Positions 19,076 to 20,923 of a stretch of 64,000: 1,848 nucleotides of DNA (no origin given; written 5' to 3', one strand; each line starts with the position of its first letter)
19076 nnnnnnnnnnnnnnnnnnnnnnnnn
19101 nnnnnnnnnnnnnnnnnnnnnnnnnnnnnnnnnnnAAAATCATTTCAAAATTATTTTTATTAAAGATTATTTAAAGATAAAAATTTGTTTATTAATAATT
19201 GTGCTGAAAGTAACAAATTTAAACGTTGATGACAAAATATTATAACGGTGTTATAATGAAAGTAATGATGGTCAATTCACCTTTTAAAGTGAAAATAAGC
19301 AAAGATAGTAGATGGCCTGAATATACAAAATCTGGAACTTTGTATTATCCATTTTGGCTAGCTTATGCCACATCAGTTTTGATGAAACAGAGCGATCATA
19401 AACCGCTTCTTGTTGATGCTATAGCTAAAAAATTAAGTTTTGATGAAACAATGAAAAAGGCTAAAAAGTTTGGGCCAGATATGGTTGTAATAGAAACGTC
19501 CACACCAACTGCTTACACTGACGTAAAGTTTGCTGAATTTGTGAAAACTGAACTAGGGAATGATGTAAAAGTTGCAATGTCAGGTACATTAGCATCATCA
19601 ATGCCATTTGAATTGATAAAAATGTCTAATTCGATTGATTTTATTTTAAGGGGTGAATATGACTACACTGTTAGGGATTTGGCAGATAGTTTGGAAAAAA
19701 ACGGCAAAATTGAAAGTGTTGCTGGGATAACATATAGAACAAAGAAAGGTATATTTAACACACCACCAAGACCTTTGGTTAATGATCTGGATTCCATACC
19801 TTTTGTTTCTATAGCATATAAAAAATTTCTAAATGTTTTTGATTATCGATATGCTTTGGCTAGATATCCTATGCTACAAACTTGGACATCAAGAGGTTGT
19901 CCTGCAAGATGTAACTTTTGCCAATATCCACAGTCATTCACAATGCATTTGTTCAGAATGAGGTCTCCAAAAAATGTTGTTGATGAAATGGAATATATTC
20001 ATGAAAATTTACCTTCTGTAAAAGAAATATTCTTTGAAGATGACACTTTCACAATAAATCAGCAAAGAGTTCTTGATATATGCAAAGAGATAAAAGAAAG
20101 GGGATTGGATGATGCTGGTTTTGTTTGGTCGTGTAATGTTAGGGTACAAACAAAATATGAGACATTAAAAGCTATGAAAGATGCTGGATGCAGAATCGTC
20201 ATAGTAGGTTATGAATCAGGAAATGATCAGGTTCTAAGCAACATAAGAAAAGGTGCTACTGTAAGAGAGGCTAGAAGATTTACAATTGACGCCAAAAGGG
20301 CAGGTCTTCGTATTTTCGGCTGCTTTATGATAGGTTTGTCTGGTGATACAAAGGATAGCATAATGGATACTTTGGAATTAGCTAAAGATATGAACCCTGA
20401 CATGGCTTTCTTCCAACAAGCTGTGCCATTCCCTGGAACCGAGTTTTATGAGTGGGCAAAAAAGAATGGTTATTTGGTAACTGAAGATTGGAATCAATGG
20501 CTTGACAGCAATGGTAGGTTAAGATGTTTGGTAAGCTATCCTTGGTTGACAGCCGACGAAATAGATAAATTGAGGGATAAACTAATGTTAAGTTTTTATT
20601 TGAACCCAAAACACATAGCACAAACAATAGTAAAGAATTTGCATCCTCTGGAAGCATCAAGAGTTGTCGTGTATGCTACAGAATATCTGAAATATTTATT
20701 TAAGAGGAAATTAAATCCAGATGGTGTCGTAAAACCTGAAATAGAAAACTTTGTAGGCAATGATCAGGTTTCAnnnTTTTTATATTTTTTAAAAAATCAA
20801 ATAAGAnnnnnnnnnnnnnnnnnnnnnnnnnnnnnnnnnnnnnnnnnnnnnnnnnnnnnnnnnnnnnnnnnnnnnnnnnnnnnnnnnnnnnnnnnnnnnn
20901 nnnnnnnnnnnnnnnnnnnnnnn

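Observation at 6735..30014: A ~23-kb protein-glycosylation island with a eukaryote-like dolichol pathway core (Alg7-Alg13/Alg14-STT3) plus O-mannosylation-type and sugar-tailoring genes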

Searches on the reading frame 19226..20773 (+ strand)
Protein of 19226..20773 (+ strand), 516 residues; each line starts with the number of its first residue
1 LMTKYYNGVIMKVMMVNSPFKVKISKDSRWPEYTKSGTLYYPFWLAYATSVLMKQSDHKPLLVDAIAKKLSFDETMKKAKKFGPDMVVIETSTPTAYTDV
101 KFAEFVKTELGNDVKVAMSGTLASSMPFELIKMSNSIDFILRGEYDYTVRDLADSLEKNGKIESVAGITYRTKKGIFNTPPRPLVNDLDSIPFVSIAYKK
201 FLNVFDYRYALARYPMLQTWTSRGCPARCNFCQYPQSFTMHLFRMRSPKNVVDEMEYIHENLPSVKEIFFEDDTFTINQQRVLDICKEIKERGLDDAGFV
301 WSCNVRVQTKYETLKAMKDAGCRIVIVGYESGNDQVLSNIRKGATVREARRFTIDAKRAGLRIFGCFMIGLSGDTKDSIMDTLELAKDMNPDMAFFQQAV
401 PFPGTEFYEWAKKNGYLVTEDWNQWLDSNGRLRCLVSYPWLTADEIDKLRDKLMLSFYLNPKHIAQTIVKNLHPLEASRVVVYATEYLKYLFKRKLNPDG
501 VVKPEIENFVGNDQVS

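Call 4: search_protein_families(library=pfam, proteins=[window:19226-20773:+], max_evalue=0.01)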
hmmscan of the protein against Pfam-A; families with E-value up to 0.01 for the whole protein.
window:19226-20773:+ (516 aa): 2 families
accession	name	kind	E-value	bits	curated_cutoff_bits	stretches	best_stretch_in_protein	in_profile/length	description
PF04055.27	Radical_SAM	-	3.2e-24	86.4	29.5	1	222-386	4-166/166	Radical SAM superfamily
PF02310.24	B12-binding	-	3e-09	37.2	32.1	1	35-152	7-120/121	B12 binding domain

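Call 10: search_protein_families(library=ncbifam, proteins=[window:19226-20773:+], max_evalue=0.001)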
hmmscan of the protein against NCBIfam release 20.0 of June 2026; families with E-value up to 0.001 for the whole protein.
window:19226-20773:+ (516 aa): 29 families (the best 25 are shown)
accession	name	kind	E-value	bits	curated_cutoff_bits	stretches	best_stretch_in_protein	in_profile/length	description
TIGR03471.1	HpnJ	equivalog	4.9e-124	414.8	577.6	1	27-495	19-471/472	hopanoid biosynthesis associated radical SAM protein HpnJ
TIGR02026.1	BchE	equivalog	6.6e-49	167.1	481.35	1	40-414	20-390/497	magnesium-protoporphyrin IX monomethyl ester anaerobic oxidative cyclase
TIGR04479.1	bcpD_PhpK_rSAM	subfamily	1.9e-39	135.4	600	1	139-399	174-417/504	PhpK family radical SAM P-methyltransferase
NF050148.1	rSAM_ApyD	equivalog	1.5e-31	109.5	750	1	84-409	75-391/645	RiPP biosynthesis radical SAM protein ApyD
TIGR04014.1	B12_SAM_MJ_0865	equivalog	5.6e-30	104.5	360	1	62-410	16-357/434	methyl-coenzyme M reductase glutamine C-methyltransferase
TIGR04072.2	rSAM_ladder_B12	equivalog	3.5e-28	98.4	360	1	41-419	17-380/443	lipid biosynthesis B12-binding/radical SAM protein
NF038361.1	rSAM_Sden_1168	equivalog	1.2e-27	96.7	575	1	102-420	160-482/560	Sden_1168 family B12-binding radical SAM P-methyltransferase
NF033070.1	rSAM_AprD4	equivalog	2.4e-24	86.1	500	1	213-420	193-399/456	AprD4 family radical SAM diol-dehydratase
TIGR03975.1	rSAM_ocin_1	subfamily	3.3e-23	82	281.85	1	73-384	118-425/606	RiPP maturation radical SAM C-methyltransferase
TIGR04367.1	HpnR_B12_rSAM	equivalog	8.3e-22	77.4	650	1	57-493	36-446/490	hopanoid C-3 methylase HpnR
TIGR04385.1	B12_rSAM_cofa1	equivalog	1e-20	74.4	450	1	104-386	91-361/438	B12 lower ligand biosynthesis radical SAM protein BzaD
TIGR04013.1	B12_SAM_MJ_1487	hypoth_equivalog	4.4e-20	71.9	251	1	51-411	15-357/382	TIGR04013 family B12-binding domain/radical SAM domain-containing protein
TIGR04190.1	B12_SAM_Ta0216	equivalog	2.5e-19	69.3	500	1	94-419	91-434/554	TIGR04190 family B12-binding domain/radical SAM domain protein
TIGR04295.1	B12_rSAM_oligo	hypoth_equivalog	5.4e-17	61.6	400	1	40-340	23-312/422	TIGR04295 family B12-binding domain-containing radical SAM protein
NF033712.0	B12_rSAM_KedN5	subfamily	6.6e-17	60.9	700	1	109-416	87-396/624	KedN5 family methylcobalamin-dependent radical SAM C-methyltransferase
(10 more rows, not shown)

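Call 42: find_homologous_proteins(query=window:19226-20773:+, max_evalue=1e-10)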
Query window:19226-20773:+ (516 aa): 5179 proteins with E <= 1e-10 among 8000 candidates; the best 120 are listed.
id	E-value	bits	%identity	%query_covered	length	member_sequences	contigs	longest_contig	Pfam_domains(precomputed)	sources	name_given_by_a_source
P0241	0.0e+0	1152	98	98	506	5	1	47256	PF04055.28,PF02310.25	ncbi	ncbi:MAG: radical SAM protein [candidate division WOR-3 bacterium]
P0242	1.2e-290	983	81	98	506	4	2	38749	PF04055.28,PF02310.25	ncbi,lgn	ncbi:MAG: radical SAM protein [Candidatus Aenigmatarchaeota archaeon]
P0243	1.9e-283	959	79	98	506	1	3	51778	PF04055.28,PF02310.25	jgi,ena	-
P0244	5.3e-283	957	80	97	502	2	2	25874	PF04055.28,PF02310.25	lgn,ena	-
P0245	7.8e-283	957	87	57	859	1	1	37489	PF04055.28,PF14528.12,PF02310.25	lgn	-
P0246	1.2e-225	768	66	94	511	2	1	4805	PF04055.28,PF02310.25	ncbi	-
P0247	6.2e-224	762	66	94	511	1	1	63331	PF04055.28,PF02310.25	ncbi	-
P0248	3.1e-223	760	66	94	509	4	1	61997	PF04055.28,PF02310.25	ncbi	-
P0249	1.1e-219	748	65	94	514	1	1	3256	PF04055.28,PF02310.25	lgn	-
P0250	8.7e-219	746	69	54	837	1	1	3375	PF04055.28,PF14528.12,PF02310.25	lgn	-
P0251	1.2e-218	745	64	94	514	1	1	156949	PF04055.28,PF02310.25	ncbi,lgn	-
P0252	1.3e-214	732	63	95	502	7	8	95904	PF04055.28,PF02310.25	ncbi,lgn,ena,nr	ncbi:MAG: radical SAM protein [Candidatus Aenigmarchaeota archaeon]|nr:radical SAM protein [Candidat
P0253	3.2e-205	701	61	97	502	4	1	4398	PF04055.28,PF02310.25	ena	-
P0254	1.7e-203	695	61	95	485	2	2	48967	PF04055.28,PF02310.25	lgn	-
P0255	9.6e-197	673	61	93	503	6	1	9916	PF04055.28,PF02310.25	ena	-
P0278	9.2e-187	640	55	94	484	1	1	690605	PF04055.28,PF02310.25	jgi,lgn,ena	-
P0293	4.8e-183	628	57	94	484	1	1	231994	PF04055.28,PF02310.25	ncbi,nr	ncbi:hypothetical protein A3K63_00640 [Candidatus Micrarchaeota archaeon RBG_16_49_10]|nr:MAG: hypot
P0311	5.7e-176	604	53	94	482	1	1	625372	PF04055.28,PF02310.25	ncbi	-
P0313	2.1e-175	602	52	94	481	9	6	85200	PF04055.28,PF02310.25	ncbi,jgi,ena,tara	jgi:radical SAM superfamily enzyme YgiQ (UPF0313 family)|tara:strand:+ start:3692 stop:5137 length:1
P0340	2.9e-163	562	50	93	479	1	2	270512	PF04055.28,PF02310.25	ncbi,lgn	-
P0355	5.4e-154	532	51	94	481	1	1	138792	PF04055.28,PF02310.25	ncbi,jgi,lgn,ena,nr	ncbi:MAG: B12-binding domain-containing radical SAM protein [Nanoarchaeota archaeon]|nr:B12-binding 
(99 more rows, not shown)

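Call 43: find_encoding_contigs(protein=P0293, flank=8000, max_places=1)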
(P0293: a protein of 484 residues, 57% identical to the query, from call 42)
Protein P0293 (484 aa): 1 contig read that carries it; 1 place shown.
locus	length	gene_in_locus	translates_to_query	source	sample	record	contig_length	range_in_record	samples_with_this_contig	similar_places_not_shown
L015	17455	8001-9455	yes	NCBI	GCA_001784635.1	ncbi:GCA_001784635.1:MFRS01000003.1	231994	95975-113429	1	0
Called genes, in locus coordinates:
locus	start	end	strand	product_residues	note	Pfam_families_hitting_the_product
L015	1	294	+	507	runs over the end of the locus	PF02366:PMT (weak), PF13231:PMT_2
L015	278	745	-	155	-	PF04101:Glyco_tran_28_C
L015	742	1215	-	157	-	PF08660:Alg14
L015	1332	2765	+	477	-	PF02310:B12-binding, PF04055:Radical_SAM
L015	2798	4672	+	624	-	PF13522:GATase_6, PF13537:GATase_7, PF00733:Asn_synthase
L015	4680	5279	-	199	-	PF08241:Methyltransf_11, PF13489:Methyltransf_23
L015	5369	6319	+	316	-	PF00535:Glycos_transf_2, PF10111:Glyco_tranf_2_2, PF13641:Glyco_tranf_2_3, PF13632:Glyco_trans_2_3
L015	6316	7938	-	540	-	PF13231:PMT_2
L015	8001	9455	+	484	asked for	PF02310:B12-binding, PF04055:Radical_SAM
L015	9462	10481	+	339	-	PF00535:Glycos_transf_2, PF13641:Glyco_tranf_2_3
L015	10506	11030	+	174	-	PF00827:Ribosomal_L15e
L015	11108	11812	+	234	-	PF01876:RNase_P_p30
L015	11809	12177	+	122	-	PF01900:RNase_P_Rpp14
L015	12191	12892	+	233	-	PF10584:Proteasome_A_N, PF00227:Proteasome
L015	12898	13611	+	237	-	PF01172:SBDS_N, PF09377:SBDS_domain_II, PF20268:SBDS_C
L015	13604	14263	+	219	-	PF14382:ECR1_N, PF22625:ECR1_N_2 (weak), PF00013:KH_1 (weak), PF15985:KH_6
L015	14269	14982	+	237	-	PF01138:RNase_PH, PF03725:RNase_PH_C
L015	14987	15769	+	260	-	PF01138:RNase_PH, PF03725:RNase_PH_C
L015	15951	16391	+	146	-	PF00293:NUDIX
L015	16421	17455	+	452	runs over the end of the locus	PF18195:GatD_N, PF00710:Asparaginase, PF17763:Asparaginase_C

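Call 44: find_encoding_contigs(protein=P0355, flank=8000, max_places=1)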
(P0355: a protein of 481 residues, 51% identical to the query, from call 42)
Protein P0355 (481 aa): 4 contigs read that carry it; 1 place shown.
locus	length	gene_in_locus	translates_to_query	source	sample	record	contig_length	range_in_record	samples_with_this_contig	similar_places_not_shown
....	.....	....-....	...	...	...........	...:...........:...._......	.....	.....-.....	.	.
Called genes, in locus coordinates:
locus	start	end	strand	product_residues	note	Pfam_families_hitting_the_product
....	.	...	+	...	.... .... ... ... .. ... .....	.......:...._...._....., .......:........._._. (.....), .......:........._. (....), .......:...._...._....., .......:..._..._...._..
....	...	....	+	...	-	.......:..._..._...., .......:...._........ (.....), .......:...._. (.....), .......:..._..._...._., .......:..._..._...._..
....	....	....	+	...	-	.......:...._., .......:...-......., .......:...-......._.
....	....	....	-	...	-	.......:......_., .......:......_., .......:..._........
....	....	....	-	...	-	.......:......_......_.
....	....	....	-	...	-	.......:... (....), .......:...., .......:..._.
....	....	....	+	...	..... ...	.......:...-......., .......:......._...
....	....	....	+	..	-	-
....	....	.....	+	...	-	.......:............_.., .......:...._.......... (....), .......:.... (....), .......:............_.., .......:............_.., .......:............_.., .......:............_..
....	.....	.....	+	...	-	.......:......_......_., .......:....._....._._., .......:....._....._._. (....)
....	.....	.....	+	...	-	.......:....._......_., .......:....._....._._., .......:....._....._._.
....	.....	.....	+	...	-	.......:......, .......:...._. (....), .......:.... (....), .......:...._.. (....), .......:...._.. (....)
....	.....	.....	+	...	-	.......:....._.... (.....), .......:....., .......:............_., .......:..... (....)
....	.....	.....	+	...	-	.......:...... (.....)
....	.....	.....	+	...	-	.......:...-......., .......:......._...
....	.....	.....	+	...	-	-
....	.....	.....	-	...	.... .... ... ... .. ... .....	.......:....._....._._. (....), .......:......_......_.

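Call 45: find_encoding_contigs(protein=P0278, flank=8000, max_places=1)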
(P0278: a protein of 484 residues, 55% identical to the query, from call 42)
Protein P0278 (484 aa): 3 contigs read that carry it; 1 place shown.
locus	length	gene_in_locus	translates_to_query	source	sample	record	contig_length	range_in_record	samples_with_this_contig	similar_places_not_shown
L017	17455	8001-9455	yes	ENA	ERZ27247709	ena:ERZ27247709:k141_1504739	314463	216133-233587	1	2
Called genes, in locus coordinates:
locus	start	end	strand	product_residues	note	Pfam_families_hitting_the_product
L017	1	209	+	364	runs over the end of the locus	PF02350:Epimerase_2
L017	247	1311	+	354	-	-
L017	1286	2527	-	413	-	PF13439:Glyco_transf_4, PF13579:Glyco_trans_4_4, PF00534:Glycos_transf_1, PF13692:Glyco_trans_1_4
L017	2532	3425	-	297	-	PF06662:C5-epim_C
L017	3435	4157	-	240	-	PF13489:Methyltransf_23, PF13847:Methyltransf_31, PF08241:Methyltransf_11, PF08242:Methyltransf_12, PF13649:Methyltransf_25 (weak)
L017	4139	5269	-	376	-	PF04055:Radical_SAM, PF13186:SPASM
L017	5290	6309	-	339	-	PF00953:Glycos_transf_4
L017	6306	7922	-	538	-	PF02366:PMT (weak), PF13231:PMT_2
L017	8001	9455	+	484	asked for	PF02310:B12-binding, PF04055:Radical_SAM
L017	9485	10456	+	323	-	PF00535:Glycos_transf_2, PF13641:Glyco_tranf_2_3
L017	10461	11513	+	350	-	PF13439:Glyco_transf_4, PF13579:Glyco_trans_4_4 (weak), PF00534:Glycos_transf_1, PF13692:Glyco_trans_1_4, PF13524:Glyco_trans_1_2 (weak)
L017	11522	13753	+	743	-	PF02516:STT3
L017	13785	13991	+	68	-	PF00125:Histone, PF00808:CBFD_NFYB_HMF, PF15511:CENP-T_C (weak), PF15630:CENP-S (weak)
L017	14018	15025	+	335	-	PF01336:tRNA_anti-codon (weak), PF08646:Rep_fac-A_C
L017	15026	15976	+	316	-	PF14520:HHH_5, PF00154:RecA_N, PF08423:Rad51, PF13481:AAA_25 (weak)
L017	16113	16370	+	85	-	PF01022:HTH_5, PF12840:HTH_20 (faint)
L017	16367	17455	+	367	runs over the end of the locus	PF03773:ArsP_1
